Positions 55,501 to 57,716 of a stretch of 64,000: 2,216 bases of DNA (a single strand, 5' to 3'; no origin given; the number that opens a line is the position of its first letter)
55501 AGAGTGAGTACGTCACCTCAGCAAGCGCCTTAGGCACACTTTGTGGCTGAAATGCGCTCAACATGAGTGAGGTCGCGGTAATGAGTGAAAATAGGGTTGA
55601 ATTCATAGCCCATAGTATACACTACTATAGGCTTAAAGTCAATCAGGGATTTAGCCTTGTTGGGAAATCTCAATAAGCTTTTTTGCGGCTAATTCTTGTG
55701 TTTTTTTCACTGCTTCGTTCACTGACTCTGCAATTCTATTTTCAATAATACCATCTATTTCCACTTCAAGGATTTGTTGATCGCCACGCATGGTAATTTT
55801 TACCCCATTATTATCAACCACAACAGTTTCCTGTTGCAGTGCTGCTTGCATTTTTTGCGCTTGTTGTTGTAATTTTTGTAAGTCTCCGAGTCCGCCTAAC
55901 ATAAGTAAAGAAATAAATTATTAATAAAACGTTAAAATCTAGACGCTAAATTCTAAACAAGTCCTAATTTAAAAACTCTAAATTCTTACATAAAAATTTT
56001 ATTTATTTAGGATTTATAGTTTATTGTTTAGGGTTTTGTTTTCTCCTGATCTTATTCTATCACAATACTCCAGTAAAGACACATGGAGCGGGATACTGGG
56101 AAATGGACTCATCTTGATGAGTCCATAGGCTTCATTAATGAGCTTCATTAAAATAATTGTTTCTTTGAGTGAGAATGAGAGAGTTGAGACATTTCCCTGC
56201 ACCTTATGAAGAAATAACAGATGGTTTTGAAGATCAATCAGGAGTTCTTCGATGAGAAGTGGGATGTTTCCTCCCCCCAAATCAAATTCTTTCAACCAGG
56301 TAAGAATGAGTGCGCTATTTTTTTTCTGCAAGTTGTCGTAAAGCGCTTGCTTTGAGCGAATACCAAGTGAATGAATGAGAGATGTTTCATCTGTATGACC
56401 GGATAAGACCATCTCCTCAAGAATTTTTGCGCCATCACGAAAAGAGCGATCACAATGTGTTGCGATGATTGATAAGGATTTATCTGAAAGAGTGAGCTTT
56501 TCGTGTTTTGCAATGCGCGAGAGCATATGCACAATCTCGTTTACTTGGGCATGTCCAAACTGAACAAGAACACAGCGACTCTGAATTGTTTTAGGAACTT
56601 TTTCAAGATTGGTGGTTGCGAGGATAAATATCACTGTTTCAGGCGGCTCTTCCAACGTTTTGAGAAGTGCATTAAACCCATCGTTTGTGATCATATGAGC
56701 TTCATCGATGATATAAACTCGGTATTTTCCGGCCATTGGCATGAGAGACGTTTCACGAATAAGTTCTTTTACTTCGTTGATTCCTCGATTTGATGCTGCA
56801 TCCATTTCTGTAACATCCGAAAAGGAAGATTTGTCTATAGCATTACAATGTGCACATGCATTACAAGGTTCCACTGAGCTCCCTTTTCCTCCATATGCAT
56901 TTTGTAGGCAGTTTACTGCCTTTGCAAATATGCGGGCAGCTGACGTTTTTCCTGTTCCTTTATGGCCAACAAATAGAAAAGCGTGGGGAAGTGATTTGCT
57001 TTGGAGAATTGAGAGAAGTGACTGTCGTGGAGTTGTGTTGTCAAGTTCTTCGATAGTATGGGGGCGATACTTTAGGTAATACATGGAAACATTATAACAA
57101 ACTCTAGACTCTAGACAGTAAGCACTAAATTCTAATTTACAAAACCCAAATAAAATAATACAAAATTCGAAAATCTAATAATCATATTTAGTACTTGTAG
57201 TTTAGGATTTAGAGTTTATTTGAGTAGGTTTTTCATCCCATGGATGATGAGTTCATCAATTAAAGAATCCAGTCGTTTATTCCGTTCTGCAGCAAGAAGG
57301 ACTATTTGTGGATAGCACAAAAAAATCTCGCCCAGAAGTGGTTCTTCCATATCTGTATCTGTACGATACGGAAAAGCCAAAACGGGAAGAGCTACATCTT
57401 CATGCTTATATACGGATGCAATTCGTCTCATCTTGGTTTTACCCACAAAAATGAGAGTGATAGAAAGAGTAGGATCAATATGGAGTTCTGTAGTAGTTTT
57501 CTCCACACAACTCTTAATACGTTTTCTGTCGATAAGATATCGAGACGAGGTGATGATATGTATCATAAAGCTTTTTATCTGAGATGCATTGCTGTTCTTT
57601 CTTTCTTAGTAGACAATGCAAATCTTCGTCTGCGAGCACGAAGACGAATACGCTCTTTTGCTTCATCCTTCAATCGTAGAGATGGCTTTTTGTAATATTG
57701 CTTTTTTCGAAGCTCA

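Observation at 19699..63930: Hairpin elements built from degenerate tandem heptanucleotides fill almost every intergenic spacer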

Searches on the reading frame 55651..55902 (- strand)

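Call 30: search_protein_families(library=ncbifam, proteins=[window:55651-55902:-], max_evalue=0.01)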
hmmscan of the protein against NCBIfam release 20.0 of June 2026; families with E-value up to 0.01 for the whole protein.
window:55651-55902:- (83 aa): 1 family
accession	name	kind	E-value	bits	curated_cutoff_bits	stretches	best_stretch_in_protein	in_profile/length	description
TIGR00103.1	DNA_YbaB_EbfC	equivalog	1e-06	28.8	49.45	1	6-77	13-95/104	YbaB/EbfC family nucleoid-associated protein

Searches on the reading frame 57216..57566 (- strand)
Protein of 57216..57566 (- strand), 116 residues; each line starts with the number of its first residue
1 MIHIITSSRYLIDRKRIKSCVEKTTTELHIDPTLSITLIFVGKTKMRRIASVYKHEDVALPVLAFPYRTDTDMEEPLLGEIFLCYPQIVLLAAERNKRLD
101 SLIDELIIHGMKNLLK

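Call 65: search_protein_families(library=pfam, proteins=[window:57216-57566:-], max_evalue=0.01)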
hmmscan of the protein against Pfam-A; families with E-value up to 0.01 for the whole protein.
window:57216-57566:- (116 aa): 1 family
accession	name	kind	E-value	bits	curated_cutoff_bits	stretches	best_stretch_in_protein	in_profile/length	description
PF02130.23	YbeY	-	4.9e-13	49.5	25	1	14-111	8-101/129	Endoribonuclease YbeY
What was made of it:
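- Checked: YbeY (57216-57566, minus strand) is the real gene (call 65), so only two complete elements lie in truly divergent spacers.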
